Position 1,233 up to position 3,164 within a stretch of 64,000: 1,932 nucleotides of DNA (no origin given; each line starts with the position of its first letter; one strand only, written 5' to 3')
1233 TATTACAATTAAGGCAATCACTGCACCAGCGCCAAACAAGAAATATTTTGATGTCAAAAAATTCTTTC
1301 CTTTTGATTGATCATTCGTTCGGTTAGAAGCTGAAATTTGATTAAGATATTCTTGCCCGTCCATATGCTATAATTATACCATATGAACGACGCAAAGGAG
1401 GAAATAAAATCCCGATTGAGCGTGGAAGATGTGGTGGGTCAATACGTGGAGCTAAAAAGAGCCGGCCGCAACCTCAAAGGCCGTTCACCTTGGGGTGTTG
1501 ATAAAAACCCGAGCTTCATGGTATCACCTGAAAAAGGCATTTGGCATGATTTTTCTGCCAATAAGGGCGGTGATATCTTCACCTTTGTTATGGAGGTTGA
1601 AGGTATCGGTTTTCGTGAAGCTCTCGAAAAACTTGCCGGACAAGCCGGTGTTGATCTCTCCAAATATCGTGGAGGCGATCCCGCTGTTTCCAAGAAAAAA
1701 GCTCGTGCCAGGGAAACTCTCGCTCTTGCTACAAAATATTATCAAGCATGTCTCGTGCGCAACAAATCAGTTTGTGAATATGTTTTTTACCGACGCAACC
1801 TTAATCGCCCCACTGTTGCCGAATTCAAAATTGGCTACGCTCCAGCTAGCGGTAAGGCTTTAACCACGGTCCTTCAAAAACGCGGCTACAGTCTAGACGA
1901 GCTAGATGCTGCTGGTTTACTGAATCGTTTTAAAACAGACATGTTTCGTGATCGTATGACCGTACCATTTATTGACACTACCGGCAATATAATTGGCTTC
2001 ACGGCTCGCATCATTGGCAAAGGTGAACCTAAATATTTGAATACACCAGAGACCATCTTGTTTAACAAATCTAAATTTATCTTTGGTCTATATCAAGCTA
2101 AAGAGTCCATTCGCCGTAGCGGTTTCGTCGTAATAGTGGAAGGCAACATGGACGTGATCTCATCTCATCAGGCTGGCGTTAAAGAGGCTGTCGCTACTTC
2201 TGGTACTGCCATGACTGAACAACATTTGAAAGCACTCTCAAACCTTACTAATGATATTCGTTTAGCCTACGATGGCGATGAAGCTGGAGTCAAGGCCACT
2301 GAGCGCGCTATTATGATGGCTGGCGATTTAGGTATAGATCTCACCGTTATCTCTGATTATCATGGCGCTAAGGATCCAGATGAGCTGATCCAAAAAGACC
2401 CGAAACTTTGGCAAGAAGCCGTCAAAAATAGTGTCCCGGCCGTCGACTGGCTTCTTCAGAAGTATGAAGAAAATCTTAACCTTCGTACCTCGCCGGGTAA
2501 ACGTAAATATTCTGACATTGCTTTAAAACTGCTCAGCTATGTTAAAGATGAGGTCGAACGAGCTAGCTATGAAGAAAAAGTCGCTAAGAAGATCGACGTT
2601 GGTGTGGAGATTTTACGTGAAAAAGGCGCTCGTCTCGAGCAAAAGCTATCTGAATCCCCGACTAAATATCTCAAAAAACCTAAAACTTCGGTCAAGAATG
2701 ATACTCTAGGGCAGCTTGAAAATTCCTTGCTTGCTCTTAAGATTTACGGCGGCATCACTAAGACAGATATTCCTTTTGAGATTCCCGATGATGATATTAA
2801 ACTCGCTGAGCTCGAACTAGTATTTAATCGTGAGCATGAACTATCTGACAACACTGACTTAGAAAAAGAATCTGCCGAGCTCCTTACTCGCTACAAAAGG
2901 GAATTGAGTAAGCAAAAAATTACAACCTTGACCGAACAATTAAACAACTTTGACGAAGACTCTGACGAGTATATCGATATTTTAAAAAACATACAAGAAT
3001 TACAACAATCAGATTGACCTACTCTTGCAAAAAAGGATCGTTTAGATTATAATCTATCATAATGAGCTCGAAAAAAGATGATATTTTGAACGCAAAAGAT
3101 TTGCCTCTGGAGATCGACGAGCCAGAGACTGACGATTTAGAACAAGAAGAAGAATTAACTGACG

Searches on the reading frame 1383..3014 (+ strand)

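Call 57: search_protein_families(library=pfam, proteins=[window:1383-3014:+], max_evalue=0.001)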
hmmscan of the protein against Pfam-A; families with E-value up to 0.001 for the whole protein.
window:1383-3014:+ (544 aa): 7 families
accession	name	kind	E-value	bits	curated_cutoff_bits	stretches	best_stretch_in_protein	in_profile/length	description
PF08275.17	DNAG_N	-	3.2e-28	98.8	26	1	120-240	2-128/128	DNA primase catalytic core, N-terminal domain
PF01807.25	Zn_ribbon_DnaG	-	3.5e-23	81.7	24.9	1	5-94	6-95/98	CHC2 zinc finger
PF13155.12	Toprim_2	-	1.3e-19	70.8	22.1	1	250-336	1-88/88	Toprim-like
PF13662.12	Toprim_4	-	1.1e-15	58.1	25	1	249-323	3-84/85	Toprim domain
PF01751.28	Toprim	-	1.3e-10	41.7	23.1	1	249-313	2-80/96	Toprim domain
PF10410.14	DnaB_bind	-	1.8e-08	34.9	20.6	1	355-408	2-55/56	DnaB-helicase binding domain of primase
PF13362.12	Toprim_3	-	4.5e-05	24.3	27.2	1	249-338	2-91/95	Toprim domain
